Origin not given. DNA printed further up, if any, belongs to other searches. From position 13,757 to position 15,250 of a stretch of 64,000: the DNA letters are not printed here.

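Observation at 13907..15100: Divergent type-I PMI-like cupin with HHMH metal motif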

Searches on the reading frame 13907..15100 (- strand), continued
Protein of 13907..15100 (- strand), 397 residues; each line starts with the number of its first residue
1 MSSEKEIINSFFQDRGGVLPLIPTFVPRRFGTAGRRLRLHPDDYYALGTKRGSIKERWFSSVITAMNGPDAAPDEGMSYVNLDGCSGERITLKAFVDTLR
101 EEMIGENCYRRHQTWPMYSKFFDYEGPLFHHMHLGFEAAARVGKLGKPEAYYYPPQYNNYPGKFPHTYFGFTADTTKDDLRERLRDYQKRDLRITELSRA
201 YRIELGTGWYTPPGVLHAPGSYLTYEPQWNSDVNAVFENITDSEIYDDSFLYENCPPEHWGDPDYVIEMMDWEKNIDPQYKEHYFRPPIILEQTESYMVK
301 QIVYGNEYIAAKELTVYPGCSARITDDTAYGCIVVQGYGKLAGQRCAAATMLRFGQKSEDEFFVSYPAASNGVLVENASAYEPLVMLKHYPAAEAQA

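Call 51: search_protein_families(library=ncbifam, proteins=[L010:11198-12148:+, L040:7794-8894:+, L068:2473-2910:-, L054:15344-16813:+, L048:16275-18464:+, L034:4501-6303:+, L013:3074-4282:+, L077:7878-9026:+], max_evalue=0.001)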
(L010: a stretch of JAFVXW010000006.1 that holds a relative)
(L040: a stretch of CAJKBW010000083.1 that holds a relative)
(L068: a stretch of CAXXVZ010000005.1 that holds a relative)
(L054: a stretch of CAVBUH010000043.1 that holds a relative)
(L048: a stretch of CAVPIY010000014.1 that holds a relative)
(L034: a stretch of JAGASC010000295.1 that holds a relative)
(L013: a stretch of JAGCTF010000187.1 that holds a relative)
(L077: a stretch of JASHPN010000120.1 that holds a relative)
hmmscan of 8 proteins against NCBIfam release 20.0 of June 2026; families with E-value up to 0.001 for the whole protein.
L010:11198-12148:+ (316 aa): 4 families
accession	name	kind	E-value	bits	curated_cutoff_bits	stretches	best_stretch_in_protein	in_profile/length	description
NF051856.1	PsicseEpim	equivalog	7.8e-23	81.7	300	1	47-264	19-238/287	D-psicose 3-epimerase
NF041099.2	keto_glucon_epim_IolO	equivalog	3.3e-22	79.1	300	1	75-277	49-252/269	5-keto-L-gluconate epimerase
NF007360.0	PRK09856.1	equivalog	1.2e-07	31.5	305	1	53-242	22-214/276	fructoselysine 3-epimerase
TIGR03234.1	OH-pyruv-isom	equivalog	5.1e-07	29.3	353.45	1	136-265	103-234/254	hydroxypyruvate isomerase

L040:7794-8894:+ (366 aa): 4 families
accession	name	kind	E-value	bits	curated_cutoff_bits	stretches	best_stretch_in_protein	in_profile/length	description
NF004889.0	PRK06252.1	subfamily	3.4e-08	32.9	244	1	2-276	5-257/340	methylcobalamin:coenzyme M methyltransferase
TIGR01463.1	mtaA_cmuA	subfamily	3.5e-06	26.5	235.4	1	165-276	152-259/340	MtaA/CmuA family methyltransferase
NF040654.1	MtaA_Meth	equivalog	0.00038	19.5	400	1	164-250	150-233/337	methylcobamide:CoM methyltransferase MtaA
TIGR01464.1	hemE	equivalog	0.00064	18.8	302.95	1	177-356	164-337/338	uroporphyrinogen decarboxylase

L068:2473-2910:- (145 aa): 2 families
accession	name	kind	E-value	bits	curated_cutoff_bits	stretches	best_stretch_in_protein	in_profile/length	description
NF011949.0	PRK15420.1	equivalog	1.6e-54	183.7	141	1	1-142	1-140/140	L-fucose mutarotase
NF008761.0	PRK11797.1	equivalog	1.5e-10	41.5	93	1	8-141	6-138/139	D-ribose pyranase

L054:15344-16813:+ (489 aa): 0 families

L048:16275-18464:+ (729 aa): 0 families

L034:4501-6303:+ (600 aa): 0 families

L013:3074-4282:+ (402 aa): 0 families

L077:7878-9026:+ (382 aa): 0 families

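Call 52: search_protein_families(library=pfam, proteins=[L068:2473-2910:-, L034:4501-6303:+, L013:3074-4282:+, L077:7878-9026:+, L008:8522-9703:+], max_evalue=0.01)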
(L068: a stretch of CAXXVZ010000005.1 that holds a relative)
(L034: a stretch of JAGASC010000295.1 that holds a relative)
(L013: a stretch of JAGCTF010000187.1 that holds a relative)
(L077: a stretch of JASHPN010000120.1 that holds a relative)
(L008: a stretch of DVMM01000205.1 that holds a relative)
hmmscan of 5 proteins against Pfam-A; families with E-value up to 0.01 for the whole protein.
L068:2473-2910:- (145 aa): 1 family
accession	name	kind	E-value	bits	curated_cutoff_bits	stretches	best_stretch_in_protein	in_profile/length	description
PF05025.18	RbsD_FucU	-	3.9e-38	131.4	25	1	4-141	2-138/138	RbsD / FucU transport protein family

L034:4501-6303:+ (600 aa): 0 families

L013:3074-4282:+ (402 aa): 2 families
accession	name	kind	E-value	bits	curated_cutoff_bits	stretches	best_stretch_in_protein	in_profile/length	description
PF25275.1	Golvesin_C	-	0.0011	19.4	31.6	0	78-143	46-112/132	Golvesin C-terminal domain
PF18099.7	CBM_35_2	-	0.0036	17.8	23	0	199-288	11-101/112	Carbohydrate binding module (family 35)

L077:7878-9026:+ (382 aa): 2 families
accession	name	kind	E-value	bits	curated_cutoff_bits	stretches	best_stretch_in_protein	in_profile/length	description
PF00150.24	Cellulase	-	6.5e-05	23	23.5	1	81-318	27-227/272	Cellulase (glycosyl hydrolase family 5)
PF00331.26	Glyco_hydro_10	-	0.00039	20.2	22.1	1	167-238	98-165/311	Glycosyl hydrolase family 10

L008:8522-9703:+ (393 aa): 0 families

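Call 66: search_solved_structures(query=L006:732-1778:+, max_evalue=1e-10)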
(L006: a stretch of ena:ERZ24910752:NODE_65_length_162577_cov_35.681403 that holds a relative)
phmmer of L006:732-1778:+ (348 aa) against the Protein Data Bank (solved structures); distinct sequences matched with E-value up to 1e-10: 41.
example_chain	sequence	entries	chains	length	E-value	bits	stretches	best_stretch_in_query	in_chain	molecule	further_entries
2gx6_A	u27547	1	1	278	2e-35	126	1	64-331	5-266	D-ribose-binding periplasmic protein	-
1urp_A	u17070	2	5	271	2.7e-34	122.3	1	64-330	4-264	D-RIBOSE-BINDING PROTEIN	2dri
1dbp_A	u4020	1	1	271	3.2e-34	122.1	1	64-330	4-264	D-RIBOSE-BINDING PROTEIN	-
1ba2_A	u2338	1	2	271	1.4e-33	120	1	64-330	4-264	D-RIBOSE-BINDING PROTEIN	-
4zjp_A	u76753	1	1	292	2.6e-33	119.1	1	66-325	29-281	Monosaccharide-transporting ATPase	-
1drj_A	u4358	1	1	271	3.2e-33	118.8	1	64-330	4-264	D-RIBOSE-BINDING PROTEIN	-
1drk_A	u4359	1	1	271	3.6e-33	118.6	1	64-330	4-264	D-RIBOSE-BINDING PROTEIN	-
7e7m_A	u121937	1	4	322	1.8e-31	113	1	58-341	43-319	D-ribose ABC transporter substrate-binding protein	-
2ioy_A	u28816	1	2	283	4.7e-31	111.7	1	67-346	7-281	Periplasmic sugar-binding protein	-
4yv7_A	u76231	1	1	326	7.8e-29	104.4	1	45-326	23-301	Periplasmic binding protein/LacI transcriptional regulator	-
4yo7_A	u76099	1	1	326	2.8e-28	102.5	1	41-341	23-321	Sugar ABC transporter (Sugar-binding protein)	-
4wut_A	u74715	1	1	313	3.5e-24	89.1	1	108-340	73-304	ABC transporter substrate binding protein (Ribose)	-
6hbd_A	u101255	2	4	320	2.4e-23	86.4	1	82-324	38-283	ABC transporter periplasmic-binding protein YtfQ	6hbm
6hb0_A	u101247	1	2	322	2.4e-23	86.3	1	82-324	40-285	ABC transporter periplasmic-binding protein YtfQ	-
6hyh_A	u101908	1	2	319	2.5e-23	86.3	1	82-324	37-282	Periplasmic binding protein/LacI transcriptional regulator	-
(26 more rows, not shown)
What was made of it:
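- Aldose mutarotases and monosaccharide transporters accompany the gene (calls 51, 66).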

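Call 68: search_protein_families(library=pfam, proteins=[L019:5427-6920:+, L019:6961-9987:+, L010:5967-8075:-, L010:12504-13205:+, L010:13224-13961:+, L010:14402-15832:+, L043:8795-9844:+, L079:7280-8686:+, L079:4066-5238:+, L065:7206-8513:+], max_evalue=0.001)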
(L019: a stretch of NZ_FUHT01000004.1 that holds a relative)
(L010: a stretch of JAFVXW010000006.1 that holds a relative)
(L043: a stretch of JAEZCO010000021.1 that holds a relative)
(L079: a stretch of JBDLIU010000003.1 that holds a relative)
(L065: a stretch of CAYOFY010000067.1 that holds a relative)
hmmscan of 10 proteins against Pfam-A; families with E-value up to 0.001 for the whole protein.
L019:5427-6920:+ (497 aa): 3 families
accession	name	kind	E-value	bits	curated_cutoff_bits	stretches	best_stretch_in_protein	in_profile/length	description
PF00072.30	Response_reg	-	3.6e-22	79.1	30.2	1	3-116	1-108/111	Response regulator receiver domain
PF12833.13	HTH_18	-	5.1e-17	62.4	33.6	1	416-491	4-79/80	Helix-turn-helix domain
PF00165.29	HTH_AraC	-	2.2e-11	44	26.6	1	454-490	6-41/42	Bacterial regulatory helix-turn-helix proteins, AraC family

L019:6961-9987:+ (1008 aa): 0 families

L010:5967-8075:- (702 aa): 2 families
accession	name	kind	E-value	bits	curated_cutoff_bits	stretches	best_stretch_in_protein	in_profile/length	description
PF02901.20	PFL-like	-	1.6e-111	374.4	24.3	1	95-561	150-643/647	Pyruvate formate lyase-like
PF01228.26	Gly_radical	-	5.2e-27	94.9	22.2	1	582-684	2-106/106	Glycine radical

L010:12504-13205:+ (233 aa): 1 family
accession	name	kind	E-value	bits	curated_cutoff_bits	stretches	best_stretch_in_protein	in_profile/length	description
PF16481.10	DUF5058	-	1.1e-57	195.6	28.2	1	8-223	1-222/222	Domain of unknown function (DUF5058)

L010:13224-13961:+ (245 aa): 0 families

L010:14402-15832:+ (476 aa): 3 families
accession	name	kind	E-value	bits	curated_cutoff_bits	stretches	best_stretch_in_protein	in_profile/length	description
PF09180.16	ProRS-C_1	-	6.7e-28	97.1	31.5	1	409-476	1-71/71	Prolyl-tRNA synthetase, C-terminal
PF00587.30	tRNA-synt_2b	-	2e-26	93.6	29.3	1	105-274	7-177/179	tRNA synthetase class II core domain (G, H, P, S and T)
PF03129.25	HGTP_anticodon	-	1.8e-23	82.9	21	1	292-382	1-93/94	Anticodon binding domain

L043:8795-9844:+ (349 aa): 4 families
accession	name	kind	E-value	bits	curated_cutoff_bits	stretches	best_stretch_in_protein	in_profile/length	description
PF13377.12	Peripla_BP_3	-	7e-31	108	26.5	1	175-336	1-167/167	Periplasmic binding protein-like domain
PF00532.27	Peripla_BP_1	-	2.7e-29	103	22.2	1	60-323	2-270/281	Periplasmic binding proteins and sugar binding domain of LacI family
PF13407.12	Peripla_BP_4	-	3.7e-20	73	35.1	1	62-317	1-257/258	Periplasmic binding protein domain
PF00356.27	LacI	-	2.7e-17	62.7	27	1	4-45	2-43/46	Bacterial regulatory proteins, lacI family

L079:7280-8686:+ (468 aa): 2 families
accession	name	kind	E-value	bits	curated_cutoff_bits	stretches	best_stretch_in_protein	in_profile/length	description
PF00083.30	Sugar_tr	-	2.9e-107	359.8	22.3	1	17-464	2-450/452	Sugar (and other) transporter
PF07690.21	MFS_1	-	9.4e-37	127.1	33.4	1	21-412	2-342/347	Major Facilitator Superfamily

L079:4066-5238:+ (390 aa): 1 family
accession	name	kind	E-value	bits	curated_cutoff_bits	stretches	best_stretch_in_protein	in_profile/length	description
PF00871.23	Acetate_kinase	-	5.4e-102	341.8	22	1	2-380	1-391/392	Acetokinase family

L065:7206-8513:+ (436 aa): 8 families
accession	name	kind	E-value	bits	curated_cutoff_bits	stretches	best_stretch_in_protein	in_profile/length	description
PF12831.13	FAD_oxidored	-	1.1e-107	361.4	27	1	13-435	2-397/416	FAD dependent oxidoreductase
PF07992.20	Pyr_redox_2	-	2.8e-06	27.4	26.1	1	12-50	2-42/291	Pyridine nucleotide-disulphide oxidoreductase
PF01134.28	GIDA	-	2.9e-06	27.1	22.1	1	12-44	1-34/391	Glucose inhibited division protein A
PF00890.30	FAD_binding_2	-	3.2e-06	27.1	20.4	1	13-47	2-36/414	FAD binding domain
PF01266.30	DAO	-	1.6e-05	25.1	27.9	0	13-46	2-35/353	FAD dependent oxidoreductase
PF03486.20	HI0933_like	-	0.0001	22.3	50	1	12-46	2-36/244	HI0933-like protein Rossmann domain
PF13450.12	NAD_binding_8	-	0.0002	22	21.9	1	16-47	2-33/68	NAD(P)-binding Rossmann-like domain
PF01946.23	Thi4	-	0.00088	19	26.2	1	10-47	17-55/235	Thi4 family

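Call 78: find_encoding_contigs(protein=P0150, flank=7000, max_places=2)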
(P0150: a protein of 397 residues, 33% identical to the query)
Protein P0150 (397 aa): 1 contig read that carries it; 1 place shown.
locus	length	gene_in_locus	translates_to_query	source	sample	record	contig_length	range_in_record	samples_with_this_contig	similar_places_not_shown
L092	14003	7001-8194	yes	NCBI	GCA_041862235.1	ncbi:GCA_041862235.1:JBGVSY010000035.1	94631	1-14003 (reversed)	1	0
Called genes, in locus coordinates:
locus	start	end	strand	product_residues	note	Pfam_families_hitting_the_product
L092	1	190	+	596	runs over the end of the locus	PF08323:Glyco_transf_5, PF13579:Glyco_trans_4_4 (faint), PF13439:Glyco_transf_4 (weak), PF00534:Glycos_transf_1, PF13692:Glyco_trans_1_4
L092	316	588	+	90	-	-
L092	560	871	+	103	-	PF04242:DUF424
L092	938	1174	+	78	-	PF14117:DUF4287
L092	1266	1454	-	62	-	-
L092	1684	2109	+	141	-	PF21473:OB_Ssb-like, PF01336:tRNA_anti-codon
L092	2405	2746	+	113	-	PF01176:eIF-1a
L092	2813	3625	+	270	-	PF01163:RIO1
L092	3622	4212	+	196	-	PF00013:KH_1 (faint), PF21800:KH_KRR1_2nd, PF22891:KH_PNO1_2nd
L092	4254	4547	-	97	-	-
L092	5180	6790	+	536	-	PF09239:Topo-VIb_trans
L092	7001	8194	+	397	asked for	-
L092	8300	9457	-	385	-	PF10432:bact-PGI_C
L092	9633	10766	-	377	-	PF00266:Aminotran_5, PF01041:DegT_DnrJ_EryC1, PF22580:KYNU_C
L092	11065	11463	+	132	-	PF01155:HypA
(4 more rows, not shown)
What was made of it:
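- An archaeal relative sits beside a PGI/PMI-family gene in a housekeeping neighbourhood (call 78), so some superfamily members might act on phosphosugars.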

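Call 79: find_encoding_contigs(protein=P0123, flank=7000, max_places=2)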
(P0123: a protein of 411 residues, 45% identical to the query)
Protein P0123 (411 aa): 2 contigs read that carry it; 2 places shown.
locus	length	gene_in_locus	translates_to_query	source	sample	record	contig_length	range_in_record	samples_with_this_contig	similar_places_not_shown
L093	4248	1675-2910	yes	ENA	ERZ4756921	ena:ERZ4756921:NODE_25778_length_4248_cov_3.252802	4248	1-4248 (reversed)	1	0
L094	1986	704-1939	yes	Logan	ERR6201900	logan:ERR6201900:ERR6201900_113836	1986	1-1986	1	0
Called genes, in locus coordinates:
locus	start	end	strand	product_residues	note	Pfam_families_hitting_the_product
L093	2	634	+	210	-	?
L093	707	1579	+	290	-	PF00763:THF_DHG_CYH, PF02882:THF_DHG_CYH_C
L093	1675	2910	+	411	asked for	-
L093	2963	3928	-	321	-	PF00480:ROK, PF01869:BcrAD_BadFG (faint)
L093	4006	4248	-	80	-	?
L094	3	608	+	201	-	?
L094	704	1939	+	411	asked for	-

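Call 80: find_encoding_contigs(protein=P0121, flank=7000, max_places=2)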
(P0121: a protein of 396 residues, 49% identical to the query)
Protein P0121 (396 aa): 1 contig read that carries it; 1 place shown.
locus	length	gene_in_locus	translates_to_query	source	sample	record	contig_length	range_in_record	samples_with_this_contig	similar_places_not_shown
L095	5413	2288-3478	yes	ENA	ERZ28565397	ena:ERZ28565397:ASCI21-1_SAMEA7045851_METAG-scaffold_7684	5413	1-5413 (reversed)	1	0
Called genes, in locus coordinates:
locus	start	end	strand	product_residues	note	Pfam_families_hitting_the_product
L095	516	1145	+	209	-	PF00596:Aldolase_II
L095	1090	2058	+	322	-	PF00126:HTH_1, PF03466:LysR_substrate, PF12849:PBP_like_2 (weak)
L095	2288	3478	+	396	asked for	-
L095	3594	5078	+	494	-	PF00370:FGGY_N, PF02782:FGGY_C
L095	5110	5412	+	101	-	?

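Call 81: find_encoding_contigs(protein=P0124, flank=7000, max_places=2)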
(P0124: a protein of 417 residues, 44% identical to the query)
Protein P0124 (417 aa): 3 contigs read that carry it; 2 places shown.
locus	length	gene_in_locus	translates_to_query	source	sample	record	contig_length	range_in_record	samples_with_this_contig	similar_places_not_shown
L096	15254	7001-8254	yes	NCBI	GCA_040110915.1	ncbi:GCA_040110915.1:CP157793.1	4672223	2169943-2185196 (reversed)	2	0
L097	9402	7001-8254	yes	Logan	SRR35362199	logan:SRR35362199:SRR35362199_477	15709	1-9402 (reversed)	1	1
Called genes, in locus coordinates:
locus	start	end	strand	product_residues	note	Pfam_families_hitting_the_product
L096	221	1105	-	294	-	PF06945:DUF1289, PF21973:DUF6925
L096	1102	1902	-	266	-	PF01497:Peripla_BP_2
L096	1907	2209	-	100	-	-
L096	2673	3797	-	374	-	PF00370:FGGY_N, PF21546:FGGY_C_2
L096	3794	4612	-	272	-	PF08220:HTH_DeoR, PF00455:DeoRC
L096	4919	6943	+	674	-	PF00596:Aldolase_II, PF00106:adh_short, PF08659:KR, PF13561:adh_short_C2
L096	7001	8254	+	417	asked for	-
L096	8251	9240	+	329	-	PF14486:DUF4432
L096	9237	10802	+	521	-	PF00005:ABC_tran, PF13304:AAA_21 (faint), PF00005:ABC_tran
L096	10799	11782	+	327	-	PF02653:BPD_transp_2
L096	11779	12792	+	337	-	PF02653:BPD_transp_2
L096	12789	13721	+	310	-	PF00532:Peripla_BP_1, PF13407:Peripla_BP_4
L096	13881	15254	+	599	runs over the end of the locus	PF00270:DEAD, PF00271:Helicase_C, PF16124:RecQ_Zn_bind, PF09382:RQC, PF00570:HRDC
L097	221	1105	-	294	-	PF06945:DUF1289, PF21973:DUF6925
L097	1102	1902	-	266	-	PF01497:Peripla_BP_2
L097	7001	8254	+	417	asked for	-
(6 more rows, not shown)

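Call 82: find_encoding_contigs(protein=P0164, flank=7000, max_places=2)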
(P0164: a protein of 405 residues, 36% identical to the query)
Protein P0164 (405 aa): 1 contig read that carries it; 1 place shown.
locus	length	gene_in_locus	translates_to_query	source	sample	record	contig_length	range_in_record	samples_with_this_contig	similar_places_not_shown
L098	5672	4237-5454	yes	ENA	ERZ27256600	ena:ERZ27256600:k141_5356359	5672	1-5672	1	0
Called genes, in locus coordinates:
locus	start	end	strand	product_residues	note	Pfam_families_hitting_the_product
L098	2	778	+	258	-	?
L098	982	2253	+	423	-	PF01547:SBP_bac_1, PF13416:SBP_bac_8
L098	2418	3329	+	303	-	PF00528:BPD_transp_1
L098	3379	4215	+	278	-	PF00528:BPD_transp_1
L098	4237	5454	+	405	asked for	-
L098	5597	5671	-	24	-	?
